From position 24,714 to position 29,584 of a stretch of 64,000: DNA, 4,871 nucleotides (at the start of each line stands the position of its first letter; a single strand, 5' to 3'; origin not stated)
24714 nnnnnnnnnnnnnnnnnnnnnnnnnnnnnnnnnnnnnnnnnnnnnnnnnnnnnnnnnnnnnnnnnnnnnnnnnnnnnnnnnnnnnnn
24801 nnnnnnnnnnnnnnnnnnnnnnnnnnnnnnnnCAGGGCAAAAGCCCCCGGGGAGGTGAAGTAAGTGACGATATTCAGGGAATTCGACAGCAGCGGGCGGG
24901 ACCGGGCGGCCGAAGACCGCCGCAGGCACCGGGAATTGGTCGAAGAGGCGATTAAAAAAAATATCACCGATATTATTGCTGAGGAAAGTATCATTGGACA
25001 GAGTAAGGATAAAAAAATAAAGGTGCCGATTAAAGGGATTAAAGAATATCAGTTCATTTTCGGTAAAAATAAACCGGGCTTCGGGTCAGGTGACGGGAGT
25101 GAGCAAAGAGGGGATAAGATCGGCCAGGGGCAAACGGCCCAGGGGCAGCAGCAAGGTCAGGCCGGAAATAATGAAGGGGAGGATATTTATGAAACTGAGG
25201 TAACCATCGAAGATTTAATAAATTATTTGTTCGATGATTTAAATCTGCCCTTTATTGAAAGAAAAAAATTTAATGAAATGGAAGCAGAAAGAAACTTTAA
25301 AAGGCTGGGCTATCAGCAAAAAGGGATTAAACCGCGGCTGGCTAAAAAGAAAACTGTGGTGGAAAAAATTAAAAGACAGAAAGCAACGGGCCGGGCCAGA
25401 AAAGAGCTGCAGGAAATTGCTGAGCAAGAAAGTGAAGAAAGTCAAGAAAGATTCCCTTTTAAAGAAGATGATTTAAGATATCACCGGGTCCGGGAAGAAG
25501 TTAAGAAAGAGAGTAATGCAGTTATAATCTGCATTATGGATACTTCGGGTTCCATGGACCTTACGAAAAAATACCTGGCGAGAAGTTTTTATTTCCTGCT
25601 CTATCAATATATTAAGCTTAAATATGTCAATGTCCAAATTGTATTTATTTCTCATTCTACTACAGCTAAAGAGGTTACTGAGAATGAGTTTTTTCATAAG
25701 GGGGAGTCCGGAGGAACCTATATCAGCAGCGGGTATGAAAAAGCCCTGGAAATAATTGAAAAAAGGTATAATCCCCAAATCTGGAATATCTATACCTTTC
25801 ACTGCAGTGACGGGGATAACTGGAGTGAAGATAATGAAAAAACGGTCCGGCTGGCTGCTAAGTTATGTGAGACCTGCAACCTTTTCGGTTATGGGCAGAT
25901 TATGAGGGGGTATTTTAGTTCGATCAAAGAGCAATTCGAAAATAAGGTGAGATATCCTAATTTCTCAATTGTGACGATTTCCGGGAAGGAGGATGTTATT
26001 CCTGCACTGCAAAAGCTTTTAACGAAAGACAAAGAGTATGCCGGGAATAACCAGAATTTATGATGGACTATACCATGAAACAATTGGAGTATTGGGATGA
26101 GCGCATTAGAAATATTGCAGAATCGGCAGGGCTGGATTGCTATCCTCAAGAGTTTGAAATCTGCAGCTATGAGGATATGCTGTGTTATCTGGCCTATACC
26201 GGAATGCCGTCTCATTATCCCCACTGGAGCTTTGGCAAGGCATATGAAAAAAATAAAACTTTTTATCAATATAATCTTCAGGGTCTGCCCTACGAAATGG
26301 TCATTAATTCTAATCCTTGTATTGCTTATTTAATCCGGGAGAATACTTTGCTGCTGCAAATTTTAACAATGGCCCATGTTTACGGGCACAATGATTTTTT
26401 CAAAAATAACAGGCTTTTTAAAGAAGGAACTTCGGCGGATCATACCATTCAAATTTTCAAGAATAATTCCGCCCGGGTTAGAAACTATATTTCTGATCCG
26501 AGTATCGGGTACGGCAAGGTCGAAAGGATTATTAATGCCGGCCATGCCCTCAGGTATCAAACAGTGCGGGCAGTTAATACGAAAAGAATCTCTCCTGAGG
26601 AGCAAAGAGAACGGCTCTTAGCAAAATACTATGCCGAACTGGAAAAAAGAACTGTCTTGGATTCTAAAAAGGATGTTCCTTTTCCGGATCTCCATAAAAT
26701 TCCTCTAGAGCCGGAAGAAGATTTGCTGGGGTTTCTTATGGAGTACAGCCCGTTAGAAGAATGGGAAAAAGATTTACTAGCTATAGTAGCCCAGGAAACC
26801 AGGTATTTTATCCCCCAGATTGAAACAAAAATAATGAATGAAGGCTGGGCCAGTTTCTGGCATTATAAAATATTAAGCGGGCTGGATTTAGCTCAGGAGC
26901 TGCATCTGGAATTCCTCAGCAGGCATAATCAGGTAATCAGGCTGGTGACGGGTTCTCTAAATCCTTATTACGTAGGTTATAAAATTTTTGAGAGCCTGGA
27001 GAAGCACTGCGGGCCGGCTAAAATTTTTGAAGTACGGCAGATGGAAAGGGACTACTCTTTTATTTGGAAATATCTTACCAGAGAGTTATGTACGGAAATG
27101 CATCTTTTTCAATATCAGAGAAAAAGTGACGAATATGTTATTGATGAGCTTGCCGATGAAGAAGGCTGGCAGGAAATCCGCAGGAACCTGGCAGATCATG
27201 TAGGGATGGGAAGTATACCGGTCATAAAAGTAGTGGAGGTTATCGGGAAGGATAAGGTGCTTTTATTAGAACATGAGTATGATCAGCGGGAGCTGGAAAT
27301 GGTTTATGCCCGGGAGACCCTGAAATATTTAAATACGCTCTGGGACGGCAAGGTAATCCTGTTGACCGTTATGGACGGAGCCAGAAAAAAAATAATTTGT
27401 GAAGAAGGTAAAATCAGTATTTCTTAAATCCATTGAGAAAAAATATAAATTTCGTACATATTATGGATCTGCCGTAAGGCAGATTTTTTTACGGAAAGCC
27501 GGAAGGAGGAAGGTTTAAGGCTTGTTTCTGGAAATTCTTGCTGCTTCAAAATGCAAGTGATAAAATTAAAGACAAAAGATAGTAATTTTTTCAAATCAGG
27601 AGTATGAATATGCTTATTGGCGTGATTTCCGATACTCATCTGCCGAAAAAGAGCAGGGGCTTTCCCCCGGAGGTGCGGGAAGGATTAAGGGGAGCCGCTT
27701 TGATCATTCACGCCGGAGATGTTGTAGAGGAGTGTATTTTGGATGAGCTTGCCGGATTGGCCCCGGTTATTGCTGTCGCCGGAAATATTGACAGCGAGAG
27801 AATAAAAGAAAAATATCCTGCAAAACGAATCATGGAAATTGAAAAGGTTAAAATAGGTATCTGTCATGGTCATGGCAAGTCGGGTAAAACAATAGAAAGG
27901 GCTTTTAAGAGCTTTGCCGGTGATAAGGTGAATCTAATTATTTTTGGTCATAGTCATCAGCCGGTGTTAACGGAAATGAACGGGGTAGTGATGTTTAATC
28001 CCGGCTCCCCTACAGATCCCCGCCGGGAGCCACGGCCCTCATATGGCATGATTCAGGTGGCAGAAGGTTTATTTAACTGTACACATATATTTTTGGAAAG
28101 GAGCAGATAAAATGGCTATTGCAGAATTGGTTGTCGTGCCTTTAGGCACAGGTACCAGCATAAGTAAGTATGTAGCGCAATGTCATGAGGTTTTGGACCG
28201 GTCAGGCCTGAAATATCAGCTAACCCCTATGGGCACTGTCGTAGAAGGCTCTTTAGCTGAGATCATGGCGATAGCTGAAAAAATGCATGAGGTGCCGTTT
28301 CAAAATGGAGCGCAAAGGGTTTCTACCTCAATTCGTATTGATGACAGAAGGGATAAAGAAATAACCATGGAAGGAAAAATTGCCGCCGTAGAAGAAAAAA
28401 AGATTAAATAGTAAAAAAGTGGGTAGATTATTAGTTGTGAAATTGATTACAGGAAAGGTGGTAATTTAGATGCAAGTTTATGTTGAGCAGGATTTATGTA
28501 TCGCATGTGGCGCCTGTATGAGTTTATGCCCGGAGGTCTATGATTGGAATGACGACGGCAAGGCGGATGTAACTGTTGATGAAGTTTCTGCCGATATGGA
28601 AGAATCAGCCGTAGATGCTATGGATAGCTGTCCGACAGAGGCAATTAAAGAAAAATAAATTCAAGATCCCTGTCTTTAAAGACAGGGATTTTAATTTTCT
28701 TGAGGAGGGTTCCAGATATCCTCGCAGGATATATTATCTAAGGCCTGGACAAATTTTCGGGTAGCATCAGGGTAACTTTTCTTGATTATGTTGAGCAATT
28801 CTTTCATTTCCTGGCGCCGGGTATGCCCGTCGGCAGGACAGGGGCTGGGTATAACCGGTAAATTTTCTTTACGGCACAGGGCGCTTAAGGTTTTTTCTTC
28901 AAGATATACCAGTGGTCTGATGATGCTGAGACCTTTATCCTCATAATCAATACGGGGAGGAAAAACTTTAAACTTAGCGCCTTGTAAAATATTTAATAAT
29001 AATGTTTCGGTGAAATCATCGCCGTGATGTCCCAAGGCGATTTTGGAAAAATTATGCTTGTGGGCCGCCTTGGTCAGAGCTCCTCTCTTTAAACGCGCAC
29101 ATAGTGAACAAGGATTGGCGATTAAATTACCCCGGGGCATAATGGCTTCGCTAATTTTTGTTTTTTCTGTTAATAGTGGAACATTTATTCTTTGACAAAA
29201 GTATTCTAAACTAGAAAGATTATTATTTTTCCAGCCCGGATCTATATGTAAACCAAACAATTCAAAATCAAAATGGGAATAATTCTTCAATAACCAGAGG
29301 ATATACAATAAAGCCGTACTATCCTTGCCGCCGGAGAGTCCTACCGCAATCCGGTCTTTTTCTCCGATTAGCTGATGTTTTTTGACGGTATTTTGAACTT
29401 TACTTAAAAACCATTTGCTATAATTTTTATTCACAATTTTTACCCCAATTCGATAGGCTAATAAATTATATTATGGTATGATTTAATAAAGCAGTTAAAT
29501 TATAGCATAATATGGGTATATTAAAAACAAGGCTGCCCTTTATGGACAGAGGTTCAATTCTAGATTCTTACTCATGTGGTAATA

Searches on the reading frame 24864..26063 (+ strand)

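Call 50: search_protein_families(library=pfam, proteins=[window:24864-26063:+], max_evalue=0.00001)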
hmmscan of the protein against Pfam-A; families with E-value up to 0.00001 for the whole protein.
window:24864-26063:+ (399 aa): 1 family
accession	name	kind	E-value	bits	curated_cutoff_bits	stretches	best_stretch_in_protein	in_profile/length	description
PF04285.18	DUF444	-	1.7e-129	433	27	1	4-388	2-417/418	Protein of unknown function (DUF444)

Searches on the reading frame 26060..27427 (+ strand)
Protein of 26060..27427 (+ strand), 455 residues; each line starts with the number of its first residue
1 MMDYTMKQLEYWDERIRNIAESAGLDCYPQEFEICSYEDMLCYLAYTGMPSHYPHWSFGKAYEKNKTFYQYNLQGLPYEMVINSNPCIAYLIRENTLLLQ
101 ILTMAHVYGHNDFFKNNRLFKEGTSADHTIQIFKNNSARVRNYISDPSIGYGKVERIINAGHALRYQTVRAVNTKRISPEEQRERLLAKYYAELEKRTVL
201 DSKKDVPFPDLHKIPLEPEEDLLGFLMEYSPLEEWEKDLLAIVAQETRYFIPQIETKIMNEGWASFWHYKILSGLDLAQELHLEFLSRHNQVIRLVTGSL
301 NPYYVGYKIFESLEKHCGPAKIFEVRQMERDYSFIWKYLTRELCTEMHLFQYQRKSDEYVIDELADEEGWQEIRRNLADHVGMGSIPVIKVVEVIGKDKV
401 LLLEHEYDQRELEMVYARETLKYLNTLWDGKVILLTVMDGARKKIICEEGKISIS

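Call 50: search_protein_families(library=pfam, proteins=[window:26060-27427:+], max_evalue=0.00001)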
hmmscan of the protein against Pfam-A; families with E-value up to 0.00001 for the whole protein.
window:26060-27427:+ (455 aa): 2 families
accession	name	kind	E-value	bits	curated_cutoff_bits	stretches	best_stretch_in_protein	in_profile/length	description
PF04293.20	SpoVR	-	1.5e-138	462.4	27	1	3-384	1-405/407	SpoVR like protein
PF24755.2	SpoVR_C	-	1.8e-09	37.9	27.6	1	387-437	1-53/55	SpoVR-like C-terminal domain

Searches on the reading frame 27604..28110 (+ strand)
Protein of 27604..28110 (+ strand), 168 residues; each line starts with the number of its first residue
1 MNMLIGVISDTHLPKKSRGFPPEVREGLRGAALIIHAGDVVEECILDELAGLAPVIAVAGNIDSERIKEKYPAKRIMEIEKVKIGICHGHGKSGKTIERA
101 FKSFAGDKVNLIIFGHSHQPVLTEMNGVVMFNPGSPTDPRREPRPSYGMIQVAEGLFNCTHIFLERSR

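Call 48: find_encoding_contigs(protein=window:27604-28110:+, flank=10000, max_places=1)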
Protein window:27604-28110:+ (168 aa): no gene with exactly this product is on record in the collection.

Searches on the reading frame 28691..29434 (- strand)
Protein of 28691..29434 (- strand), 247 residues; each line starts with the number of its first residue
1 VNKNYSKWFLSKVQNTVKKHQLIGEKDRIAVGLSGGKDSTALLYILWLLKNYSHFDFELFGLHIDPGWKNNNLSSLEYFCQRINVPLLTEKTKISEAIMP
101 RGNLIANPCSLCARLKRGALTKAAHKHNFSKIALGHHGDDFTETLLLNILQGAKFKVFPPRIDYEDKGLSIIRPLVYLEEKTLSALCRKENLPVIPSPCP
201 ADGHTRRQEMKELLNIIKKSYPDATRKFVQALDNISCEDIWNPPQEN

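Call 50: search_protein_families(library=pfam, proteins=[window:28691-29434:-], max_evalue=0.00001)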
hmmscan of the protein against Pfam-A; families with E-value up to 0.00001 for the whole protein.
window:28691-29434:- (247 aa): 1 family
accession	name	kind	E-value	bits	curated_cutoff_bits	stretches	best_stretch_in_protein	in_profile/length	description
PF01171.26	ATP_bind_3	-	5.2e-20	72.4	27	1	29-194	2-163/182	PP-loop family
